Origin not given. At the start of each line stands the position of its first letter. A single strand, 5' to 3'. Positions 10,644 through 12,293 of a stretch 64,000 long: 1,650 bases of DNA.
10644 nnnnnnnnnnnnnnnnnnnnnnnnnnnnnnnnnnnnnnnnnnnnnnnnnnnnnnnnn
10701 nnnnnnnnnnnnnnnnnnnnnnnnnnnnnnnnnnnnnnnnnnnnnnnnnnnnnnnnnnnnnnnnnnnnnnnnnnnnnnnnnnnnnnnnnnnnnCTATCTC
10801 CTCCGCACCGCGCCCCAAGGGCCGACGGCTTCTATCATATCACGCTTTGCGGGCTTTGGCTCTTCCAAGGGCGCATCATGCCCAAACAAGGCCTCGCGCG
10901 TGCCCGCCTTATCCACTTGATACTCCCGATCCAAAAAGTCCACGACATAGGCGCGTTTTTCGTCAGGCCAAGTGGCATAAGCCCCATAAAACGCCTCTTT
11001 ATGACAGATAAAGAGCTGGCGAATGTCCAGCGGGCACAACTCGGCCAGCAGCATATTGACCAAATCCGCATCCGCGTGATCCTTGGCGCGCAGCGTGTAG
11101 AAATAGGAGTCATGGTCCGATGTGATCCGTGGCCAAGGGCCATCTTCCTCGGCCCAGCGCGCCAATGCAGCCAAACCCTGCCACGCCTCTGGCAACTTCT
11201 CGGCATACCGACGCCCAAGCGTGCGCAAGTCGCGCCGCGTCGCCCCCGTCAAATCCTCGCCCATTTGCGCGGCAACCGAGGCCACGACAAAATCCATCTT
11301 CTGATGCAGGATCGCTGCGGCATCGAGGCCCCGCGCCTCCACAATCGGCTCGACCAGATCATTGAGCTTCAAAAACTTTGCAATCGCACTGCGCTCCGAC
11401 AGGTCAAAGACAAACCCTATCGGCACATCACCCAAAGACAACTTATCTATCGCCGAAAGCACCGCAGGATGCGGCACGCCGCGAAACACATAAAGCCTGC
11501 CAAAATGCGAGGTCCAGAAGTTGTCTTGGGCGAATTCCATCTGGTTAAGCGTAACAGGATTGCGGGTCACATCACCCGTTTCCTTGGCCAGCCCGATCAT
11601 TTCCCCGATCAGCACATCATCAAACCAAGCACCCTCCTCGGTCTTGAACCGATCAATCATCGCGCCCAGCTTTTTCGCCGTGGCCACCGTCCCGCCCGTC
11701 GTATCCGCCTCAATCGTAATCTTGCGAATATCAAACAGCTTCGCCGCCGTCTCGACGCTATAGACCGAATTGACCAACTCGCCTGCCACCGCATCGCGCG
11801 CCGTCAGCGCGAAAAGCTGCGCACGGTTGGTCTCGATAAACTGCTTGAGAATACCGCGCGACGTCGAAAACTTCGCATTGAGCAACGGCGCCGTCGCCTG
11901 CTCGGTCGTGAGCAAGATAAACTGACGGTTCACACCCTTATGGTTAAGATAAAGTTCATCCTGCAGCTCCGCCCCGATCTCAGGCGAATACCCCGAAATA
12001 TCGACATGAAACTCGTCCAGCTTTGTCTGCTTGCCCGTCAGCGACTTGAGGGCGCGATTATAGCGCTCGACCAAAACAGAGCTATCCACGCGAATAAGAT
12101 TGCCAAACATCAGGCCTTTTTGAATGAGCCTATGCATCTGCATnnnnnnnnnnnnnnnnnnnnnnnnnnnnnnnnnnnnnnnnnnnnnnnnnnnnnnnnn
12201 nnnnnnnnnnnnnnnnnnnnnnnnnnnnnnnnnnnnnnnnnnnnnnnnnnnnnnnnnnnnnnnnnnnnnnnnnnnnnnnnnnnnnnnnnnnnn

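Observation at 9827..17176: Nine-gene uncharacterised operon: coiled-coil protein, classical AAA ATPase, DUF6638, DUF1523 and small membrane proteins (candidate membrane-stress/remodelling machine)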

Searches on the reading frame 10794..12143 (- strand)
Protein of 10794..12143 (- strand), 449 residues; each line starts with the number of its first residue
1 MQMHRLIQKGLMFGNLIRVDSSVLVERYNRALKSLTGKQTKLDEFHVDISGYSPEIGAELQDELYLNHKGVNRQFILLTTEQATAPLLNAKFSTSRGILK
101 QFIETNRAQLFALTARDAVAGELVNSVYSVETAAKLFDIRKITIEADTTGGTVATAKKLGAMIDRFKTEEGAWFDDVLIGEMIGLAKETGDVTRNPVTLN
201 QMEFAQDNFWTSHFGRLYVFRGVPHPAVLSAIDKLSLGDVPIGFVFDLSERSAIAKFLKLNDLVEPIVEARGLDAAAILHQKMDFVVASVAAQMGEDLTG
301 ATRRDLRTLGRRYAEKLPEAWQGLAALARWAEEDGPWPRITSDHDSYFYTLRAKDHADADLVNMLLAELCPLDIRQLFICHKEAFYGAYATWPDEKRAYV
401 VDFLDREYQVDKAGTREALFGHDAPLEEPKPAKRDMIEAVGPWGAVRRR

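Call 4: search_protein_families(library=pfam, proteins=[window:10794-12143:-], max_evalue=0.1)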
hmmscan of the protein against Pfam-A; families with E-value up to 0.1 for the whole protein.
window:10794-12143:- (449 aa): 1 family
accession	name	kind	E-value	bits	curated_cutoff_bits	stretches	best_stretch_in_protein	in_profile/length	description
PF20343.3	DUF6638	-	5.7e-233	774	27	1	12-448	1-439/439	Family of unknown function (DUF6638)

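Call 5: search_protein_families(library=ncbifam, proteins=[window:10794-12143:-], max_evalue=0.1)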
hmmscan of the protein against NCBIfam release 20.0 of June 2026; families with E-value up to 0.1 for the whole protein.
window:10794-12143:- (449 aa): 2 families
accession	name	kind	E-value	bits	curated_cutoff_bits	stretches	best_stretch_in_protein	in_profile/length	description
NF041401.1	XopAF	subfamily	0.054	13.5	200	1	99-164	127-193/205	XopAF/AvrXv3 family type III secretion system effector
NF051436.1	NheA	equivalog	0.072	12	500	1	12-62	169-219/385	non-hemolytic enterotoxin subunit A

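Call 6: search_protein_families(library=padloc, proteins=[window:10794-12143:-], max_evalue=0.1)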
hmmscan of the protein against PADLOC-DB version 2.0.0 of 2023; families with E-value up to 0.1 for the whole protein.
window:10794-12143:- (449 aa): 0 families

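Call 11: search_solved_structures(query=window:10794-12143:-, max_evalue=1)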
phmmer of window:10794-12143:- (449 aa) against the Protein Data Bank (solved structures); distinct sequences matched with E-value up to 1: 0.

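Call 18: search_protein_representatives(protein=window:10794-12143:-)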
Query: 449 residues. Proteins with E-value up to 0.001 (for the whole library): 554; up to 1e-10: 413; up to 1e-30: 116. The best 150 are listed.
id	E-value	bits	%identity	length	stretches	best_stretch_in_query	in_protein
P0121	1.1e-150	518.6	54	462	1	4-448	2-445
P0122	2.4e-137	474.7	73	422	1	3-301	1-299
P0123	1.8e-133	461.9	52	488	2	4-437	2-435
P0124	1.8e-125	435.6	64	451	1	4-316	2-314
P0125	2.1e-122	425.5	75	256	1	200-448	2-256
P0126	1.7e-117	409.3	47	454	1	5-428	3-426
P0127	2.1e-115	402.4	63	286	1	12-297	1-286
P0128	1.2e-112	393.4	45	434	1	3-444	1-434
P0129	1.7e-111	389.6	46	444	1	3-429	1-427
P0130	1.0e-109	383.7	46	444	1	3-447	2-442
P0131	9.9e-109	380.4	58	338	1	140-448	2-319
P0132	1.3e-100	353.7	60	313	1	3-311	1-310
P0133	3.5e-98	345.7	44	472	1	9-419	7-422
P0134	1.3e-95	337.2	41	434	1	5-426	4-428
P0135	2.2e-88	313.4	42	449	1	5-425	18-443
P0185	1.5e-45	172.3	30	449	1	14-417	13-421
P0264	1.4e-25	106.4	27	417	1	12-409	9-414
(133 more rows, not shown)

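Call 24: find_related_loci(query=A3, collection=genome_contigs, flank=10000)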
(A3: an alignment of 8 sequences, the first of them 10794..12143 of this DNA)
Query A3 (449 aa) in genome_contigs; peptide patterns used: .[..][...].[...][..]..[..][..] (x = any residue, [..] = any of these).
600 stretches matched a pattern (row limit reached: there are more); 575 encode a relative of the query (tblastn E <= 1e-3); the best 80 are kept; 80 distinct loci.
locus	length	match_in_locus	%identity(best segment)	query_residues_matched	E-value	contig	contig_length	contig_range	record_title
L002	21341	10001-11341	91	3-449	0e+0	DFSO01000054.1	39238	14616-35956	MAG TPA_asm: Loktanella sp. UBA3435 UBA3435_contig_2937, whole genome shotgun sequence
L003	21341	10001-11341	85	3-449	0e+0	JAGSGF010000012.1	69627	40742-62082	MAG: Yoonia sp. isolate GYT0_bin.1 k141_3813437_length_69627_cov_19.1958, whole genome shotgun sequence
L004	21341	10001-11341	84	3-449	0e+0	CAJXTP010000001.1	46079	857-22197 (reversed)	MAG TPA_asm: uncultured Loktanella sp. isolate SRR3933389_bin.6_MetaBAT_v2.12.1_MAG genome assembly, contig: NODE_4_leng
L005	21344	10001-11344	81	2-449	0e+0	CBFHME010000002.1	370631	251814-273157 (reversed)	MAG: Yoonia sp. isolate AGTU_39_bin_58_orig genome assembly, contig: AGTU_39_bin_58_orig_AGTU_39_c_000000000002, whole g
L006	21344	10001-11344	79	3-449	0e+0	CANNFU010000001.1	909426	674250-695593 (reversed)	uncultured Rhodobacteraceae bacterium isolate 2-1022.fasta genome assembly, contig: NODE_1, whole genome shotgun sequenc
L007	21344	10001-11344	79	3-449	0e+0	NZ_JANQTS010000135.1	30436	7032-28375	MAG: Yoonia sp. isolate MAG_15 P22051_101_S23_metaspades_881_30436_cov_18, whole genome shotgun sequence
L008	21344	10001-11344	77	3-449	0e+0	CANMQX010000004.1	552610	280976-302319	uncultured Rhodobacteraceae bacterium isolate 2-582A.fasta genome assembly, contig: NODE_4, whole genome shotgun sequenc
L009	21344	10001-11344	79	3-449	0e+0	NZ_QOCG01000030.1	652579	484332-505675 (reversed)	Loktanella sp. D2R18 D2R18_contig_8, whole genome shotgun sequence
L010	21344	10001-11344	78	2-448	0e+0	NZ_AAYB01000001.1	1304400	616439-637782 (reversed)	Roseobacter sp. CCS2 1101676645857, whole genome shotgun sequence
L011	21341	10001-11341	77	3-448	0e+0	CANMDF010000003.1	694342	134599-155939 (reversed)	uncultured Rhodobacteraceae bacterium isolate 3-110.fasta genome assembly, contig: NODE_3, whole genome shotgun sequence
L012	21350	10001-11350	78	3-449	0e+0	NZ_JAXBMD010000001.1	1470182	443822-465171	Cognatiyoonia sp. IB215446 contig_1, whole genome shotgun sequence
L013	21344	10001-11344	77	3-449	0e+0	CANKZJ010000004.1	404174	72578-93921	uncultured Rhodobacteraceae bacterium isolate 3-94.fasta genome assembly, contig: NODE_4, whole genome shotgun sequence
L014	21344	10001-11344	77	2-448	0e+0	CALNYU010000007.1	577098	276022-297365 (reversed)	MAG: uncultured Alphaproteobacteria bacterium isolate HOU_bin.0075 genome assembly, contig: contig_2255, whole genome sh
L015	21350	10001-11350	75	3-449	0e+0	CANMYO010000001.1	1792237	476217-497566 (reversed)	uncultured Rhodobacteraceae bacterium isolate 2-466.fasta genome assembly, contig: NODE_1, whole genome shotgun sequence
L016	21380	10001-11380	75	3-449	0e+0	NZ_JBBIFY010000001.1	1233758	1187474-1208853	Yoonia sp. 208BN28-4 208BN28-4_1, whole genome shotgun sequence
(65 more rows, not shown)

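Call 28: find_homologous_proteins(query=A4, max_evalue=1e-10)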
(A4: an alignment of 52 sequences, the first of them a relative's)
Query A4 (52 sequences) (486 aa, profile of the alignment): 20 proteins with E <= 1e-10 among 8000 candidates.
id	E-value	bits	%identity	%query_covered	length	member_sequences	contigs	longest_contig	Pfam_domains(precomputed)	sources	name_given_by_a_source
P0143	9.1e-144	498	100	100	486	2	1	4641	PF20343.3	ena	-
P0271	1.3e-138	481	76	100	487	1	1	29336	PF20343.3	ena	-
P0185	9.1e-133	461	33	86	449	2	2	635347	PF20343.3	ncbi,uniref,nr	ncbi:DUF6638 family protein [Thalassospira xianhensis]|uniref:Uncharacterized protein n=1 Tax=Thalas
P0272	4.9e-131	456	37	86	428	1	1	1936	PF20343.3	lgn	-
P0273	5.4e-130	452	33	88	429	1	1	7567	PF20343.3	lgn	-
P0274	9.8e-129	448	33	88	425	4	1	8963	PF20343.3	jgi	jgi:hypothetical protein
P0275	3.2e-128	446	32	88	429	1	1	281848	PF20343.3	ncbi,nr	ncbi:hypothetical protein EHS39_09200 [Ensifer sp. MPMI2T]|nr:hypothetical protein EHS39_09200 [Ensi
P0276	3.3e-128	446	32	88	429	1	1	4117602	PF20343.3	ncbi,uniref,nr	ncbi:DUF6638 family protein [Sinorhizobium psoraleae]|uniref:Uncharacterized protein n=1 Tax=Sinorhi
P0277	8.0e-128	445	33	87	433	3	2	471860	PF20343.3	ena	-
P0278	8.8e-128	445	33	90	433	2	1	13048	PF20343.3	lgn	-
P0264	5.6e-127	442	25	85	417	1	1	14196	PF20343.3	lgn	-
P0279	2.9e-124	433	36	88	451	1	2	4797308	PF20343.3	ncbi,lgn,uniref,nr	ncbi:DUF6638 family protein [Thalassococcus sp. S3]|uniref:DUF6638 family protein n=1 Tax=Thalassoco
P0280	6.8e-123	429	36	88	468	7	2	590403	PF20343.3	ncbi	-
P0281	1.4e-121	424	36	93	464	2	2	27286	PF20343.3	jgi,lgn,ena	-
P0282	2.3e-121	424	37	88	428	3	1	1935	PF20343.3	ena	-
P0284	1.0e-113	399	27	85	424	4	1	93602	PF20343.3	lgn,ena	-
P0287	6.4e-80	287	24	84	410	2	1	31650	PF20343.3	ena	-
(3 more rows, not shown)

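Call 29: find_encoding_contigs(protein=P0185, flank=10000, max_places=1)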
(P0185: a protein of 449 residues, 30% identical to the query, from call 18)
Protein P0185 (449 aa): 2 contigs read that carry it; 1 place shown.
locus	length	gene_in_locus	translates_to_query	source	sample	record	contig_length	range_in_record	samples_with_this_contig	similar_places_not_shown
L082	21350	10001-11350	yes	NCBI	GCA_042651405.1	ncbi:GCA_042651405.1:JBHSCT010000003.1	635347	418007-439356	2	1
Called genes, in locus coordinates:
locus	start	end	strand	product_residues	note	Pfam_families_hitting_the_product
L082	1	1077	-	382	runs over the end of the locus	PF00145:DNA_methylase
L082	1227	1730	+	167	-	PF14081:DUF4262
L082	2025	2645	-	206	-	PF00196:GerE, PF08281:Sigma70_r4_2 (faint), PF13384:HTH_23 (faint)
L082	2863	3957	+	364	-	-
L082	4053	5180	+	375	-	-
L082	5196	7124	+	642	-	PF00004:AAA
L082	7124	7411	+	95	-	-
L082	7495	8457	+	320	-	PF07509:DUF1523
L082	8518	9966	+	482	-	PF00350:Dynamin_N, PF01926:MMR_HSR1 (weak)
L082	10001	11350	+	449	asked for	PF20343:DUF6638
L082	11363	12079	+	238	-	-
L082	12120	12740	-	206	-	-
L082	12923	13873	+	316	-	-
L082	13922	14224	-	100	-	-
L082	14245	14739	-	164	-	-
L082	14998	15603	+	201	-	PF05307:Bundlin (weak)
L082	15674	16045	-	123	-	-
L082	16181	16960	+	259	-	-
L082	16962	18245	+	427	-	PF00999:Na_H_Exchanger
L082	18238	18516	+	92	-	PF02699:YajC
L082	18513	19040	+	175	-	-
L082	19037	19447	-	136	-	-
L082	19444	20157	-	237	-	-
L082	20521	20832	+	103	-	-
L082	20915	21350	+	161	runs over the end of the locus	PF24963:DUF7768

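Call 30: find_encoding_contigs(protein=P0276, flank=10000, max_places=1)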
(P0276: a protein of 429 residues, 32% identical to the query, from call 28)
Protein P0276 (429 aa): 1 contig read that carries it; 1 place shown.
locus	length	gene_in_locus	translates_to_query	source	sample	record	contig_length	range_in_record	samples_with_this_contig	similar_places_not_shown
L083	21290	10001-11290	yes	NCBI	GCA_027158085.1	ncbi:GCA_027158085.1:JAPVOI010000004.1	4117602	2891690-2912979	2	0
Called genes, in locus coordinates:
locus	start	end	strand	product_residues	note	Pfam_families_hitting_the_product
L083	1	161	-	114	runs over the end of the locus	PF12840:HTH_20, PF01022:HTH_5, PF12802:MarR_2 (weak)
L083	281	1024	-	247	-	PF13883:CREG_beta-barrel, PF10615:DUF2470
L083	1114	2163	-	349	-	PF00005:ABC_tran, PF13304:AAA_21 (weak)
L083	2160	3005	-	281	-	PF00528:BPD_transp_1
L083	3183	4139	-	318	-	PF04069:OpuAC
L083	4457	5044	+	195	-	PF00265:TK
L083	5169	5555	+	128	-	PF00034:Cytochrom_C (weak)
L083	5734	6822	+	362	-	-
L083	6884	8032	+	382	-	-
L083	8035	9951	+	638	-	PF00004:AAA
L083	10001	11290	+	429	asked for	PF20343:DUF6638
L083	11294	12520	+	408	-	PF10095:DUF2333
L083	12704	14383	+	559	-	PF01268:FTHFS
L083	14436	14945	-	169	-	PF09351:DUF1993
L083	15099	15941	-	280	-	PF06904:Extensin-like_C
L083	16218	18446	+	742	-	PF07715:Plug, PF00593:TonB_dep_Rec_b-barrel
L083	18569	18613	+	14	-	-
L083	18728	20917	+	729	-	PF04715:, PF00425:Chorismate_bind, PF00117:GATase, PF07722:Peptidase_C26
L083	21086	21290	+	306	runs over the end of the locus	PF01545:Cation_efflux, PF16916:ZT_dimer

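Call 31: find_encoding_contigs(protein=P0284, flank=10000, max_places=1)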
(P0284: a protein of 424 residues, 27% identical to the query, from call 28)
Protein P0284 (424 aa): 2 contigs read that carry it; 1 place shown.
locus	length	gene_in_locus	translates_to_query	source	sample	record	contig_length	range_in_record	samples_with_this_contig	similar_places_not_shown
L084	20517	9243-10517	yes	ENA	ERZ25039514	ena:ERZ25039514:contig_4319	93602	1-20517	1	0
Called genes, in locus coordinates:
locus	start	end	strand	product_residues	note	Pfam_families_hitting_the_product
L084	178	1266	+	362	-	PF04055:Radical_SAM, PF19288:CofH_C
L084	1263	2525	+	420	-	PF01979:Amidohydro_1, PF07969:Amidohydro_3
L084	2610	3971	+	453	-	-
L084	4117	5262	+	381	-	-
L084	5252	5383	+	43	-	-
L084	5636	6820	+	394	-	-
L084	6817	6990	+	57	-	-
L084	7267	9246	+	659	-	PF00004:AAA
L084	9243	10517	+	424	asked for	PF20343:DUF6638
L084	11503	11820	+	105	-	PF01909:NTP_transf_2, PF18765:Polbeta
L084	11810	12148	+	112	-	PF01934:HepT-like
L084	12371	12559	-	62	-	-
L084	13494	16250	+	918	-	PF00690:Cation_ATPase_N, PF00122:E1-E2_ATPase, PF00702:Hydrolase, PF13246:Cation_ATPase, PF00689:Cation_ATPase_C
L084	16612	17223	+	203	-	-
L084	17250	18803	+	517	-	-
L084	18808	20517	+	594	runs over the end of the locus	PF09820:AAA-ATPase_like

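Call 32: find_encoding_contigs(protein=P0287, flank=10000, max_places=1)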
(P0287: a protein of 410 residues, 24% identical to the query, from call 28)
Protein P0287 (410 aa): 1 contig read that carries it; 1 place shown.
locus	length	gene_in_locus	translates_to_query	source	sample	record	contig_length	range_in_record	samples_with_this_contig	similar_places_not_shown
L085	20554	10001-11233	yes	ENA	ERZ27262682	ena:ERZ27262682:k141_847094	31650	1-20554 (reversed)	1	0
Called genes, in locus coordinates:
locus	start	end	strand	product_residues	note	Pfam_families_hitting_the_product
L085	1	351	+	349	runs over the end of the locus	PF02606:LpxK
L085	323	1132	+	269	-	PF01048:PNP_UDP_1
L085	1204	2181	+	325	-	PF00202:Aminotran_3 (faint), PF01212:Beta_elim_lyase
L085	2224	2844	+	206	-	PF01625:PMSR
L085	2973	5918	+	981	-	PF07705:CARDB (faint), PF20009:GEVED, PF18962:Por_Secre_tail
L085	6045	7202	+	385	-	PF18962:Por_Secre_tail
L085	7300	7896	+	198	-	PF01227:GTP_cyclohydroI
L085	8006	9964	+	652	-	PF00004:AAA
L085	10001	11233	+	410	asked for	PF20343:DUF6638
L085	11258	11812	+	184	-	-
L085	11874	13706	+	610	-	-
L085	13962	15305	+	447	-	PF04715:, PF00425:Chorismate_bind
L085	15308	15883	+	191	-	PF00117:GATase, PF07722:Peptidase_C26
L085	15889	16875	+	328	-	PF02885:Glycos_trans_3N, PF00591:Glycos_transf_3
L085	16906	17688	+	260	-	PF00218:IGPS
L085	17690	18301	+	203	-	PF00697:PRAI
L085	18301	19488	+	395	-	PF00291:PALP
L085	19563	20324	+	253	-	PF00290:Trp_syntA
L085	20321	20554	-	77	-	?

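Call 37: search_protein_families(library=pfam, proteins=[L082:2863-3957:+, L083:5734-6822:+, L084:2610-3971:+, L082:4053-5180:+, L083:6884-8032:+, L084:4117-5262:+, L084:5636-6820:+, L085:11258-11812:+, L085:11874-13706:+, L082:11363-12079:+], max_evalue=0.1)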
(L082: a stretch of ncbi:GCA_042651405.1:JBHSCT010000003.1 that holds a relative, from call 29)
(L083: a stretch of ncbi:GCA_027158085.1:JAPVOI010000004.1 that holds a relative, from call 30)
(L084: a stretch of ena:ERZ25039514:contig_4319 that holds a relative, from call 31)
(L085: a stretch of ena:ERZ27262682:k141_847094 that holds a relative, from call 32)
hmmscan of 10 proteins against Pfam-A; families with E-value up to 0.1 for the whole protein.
L082:2863-3957:+ (364 aa): 3 families
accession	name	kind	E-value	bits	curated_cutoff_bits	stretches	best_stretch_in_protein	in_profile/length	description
PF13851.11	GAS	-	0.011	15.6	32.3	0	143-241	31-130/200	Growth-arrest specific micro-tubule binding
PF06657.18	Cep57_MT_bd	-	0.024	15.5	31.3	1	175-223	17-68/77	Centrosome microtubule-binding domain of Cep57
PF06103.16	DUF948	-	0.044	14.4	37.2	0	155-196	29-70/89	Bacterial protein of unknown function (DUF948)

L083:5734-6822:+ (362 aa): 1 family
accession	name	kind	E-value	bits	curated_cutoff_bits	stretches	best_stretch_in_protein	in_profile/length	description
PF20813.2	FhbB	-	0.043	14.5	27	0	246-285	4-43/80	Factor H binding protein B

L084:2610-3971:+ (453 aa): 1 family
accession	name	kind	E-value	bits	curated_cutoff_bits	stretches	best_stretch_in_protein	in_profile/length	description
PF02317.23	Octopine_DH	-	0.036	14.5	30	0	86-190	38-131/150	NAD/NADP octopine/nopaline dehydrogenase, alpha-helical domain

L082:4053-5180:+ (375 aa): 0 families

L083:6884-8032:+ (382 aa): 0 families

L084:4117-5262:+ (381 aa): 0 families

L084:5636-6820:+ (394 aa): 0 families

L085:11258-11812:+ (184 aa): 1 family
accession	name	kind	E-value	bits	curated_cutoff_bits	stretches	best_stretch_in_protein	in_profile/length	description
PF07743.18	HSCB_C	-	0.064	14.1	22.1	0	118-163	14-58/74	HSCB C-terminal oligomerisation domain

L085:11874-13706:+ (610 aa): 0 families

L082:11363-12079:+ (238 aa): 0 families

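Call 49: search_dna_similar(query=window:10794-12143:-, collection=plasmids, mode=protein, max_rows=15)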
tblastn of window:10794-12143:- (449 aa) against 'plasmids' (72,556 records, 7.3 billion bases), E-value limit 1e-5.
Records with a match: 10; places in all: 10; records where one place covers at least 80% of the query: 10.
Best place of each record, by identity: <60% 10.
By first word of the organism name: Sinorhizobium 4; Vibrio 4; Shinella 1; Rhizobium 1.
By predicted mobility (MOB-suite, as given by PLSDB): non-mobilizable 10.
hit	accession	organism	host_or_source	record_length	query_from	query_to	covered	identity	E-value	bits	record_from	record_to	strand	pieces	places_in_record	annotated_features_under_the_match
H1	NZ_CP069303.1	Shinella sp. PSBB067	monoisolate,Minnesota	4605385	2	421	94%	31.2%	5e-54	201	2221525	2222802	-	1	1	none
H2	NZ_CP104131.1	Sinorhizobium sp. K101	Phaseolus vulgaris,cell ...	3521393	2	421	94%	30.9%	1e-52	197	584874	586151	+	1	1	none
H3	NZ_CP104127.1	Sinorhizobium sp. M103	Phaseolus vulgaris,cell ...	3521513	2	421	94%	30.9%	1e-52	197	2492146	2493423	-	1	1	none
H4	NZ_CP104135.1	Sinorhizobium sp. C101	Phaseolus vulgaris,cell ...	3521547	2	421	94%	30.9%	1e-52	197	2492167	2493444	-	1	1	none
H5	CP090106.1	Sinorhizobium meliloti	Medicago,Cell culture,Plant nodule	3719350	2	421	94%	30.9%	3e-52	196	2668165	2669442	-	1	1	hypothetical protein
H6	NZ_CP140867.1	Rhizobium leguminosarum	Trifolium pratense,whole organism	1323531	3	414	92%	28.8%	4e-43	169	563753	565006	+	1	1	record has no annotation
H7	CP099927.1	Vibrio parahaemolyticus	Anadara tuberculosa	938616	9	404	88%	26.9%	4e-41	164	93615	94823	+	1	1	hypothetical protein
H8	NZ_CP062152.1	Vibrio parahaemolyticus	oyster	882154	9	404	88%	26.3%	7e-41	163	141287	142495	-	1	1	DUF6638 family protein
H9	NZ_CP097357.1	Vibrio parahaemolyticus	oyster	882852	9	404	88%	26.3%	7e-41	163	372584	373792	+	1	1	DUF6638 family protein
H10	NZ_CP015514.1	Vibrio vulnificus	Mactra veneriformis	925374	9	404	88%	26.1%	5e-39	157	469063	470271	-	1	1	DUF6638 family protein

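Call 50: search_dna_similar(query=window:10794-12143:-, collection=phages, mode=protein, max_rows=10)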
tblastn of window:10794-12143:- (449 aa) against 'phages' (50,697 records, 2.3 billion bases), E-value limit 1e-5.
No match.
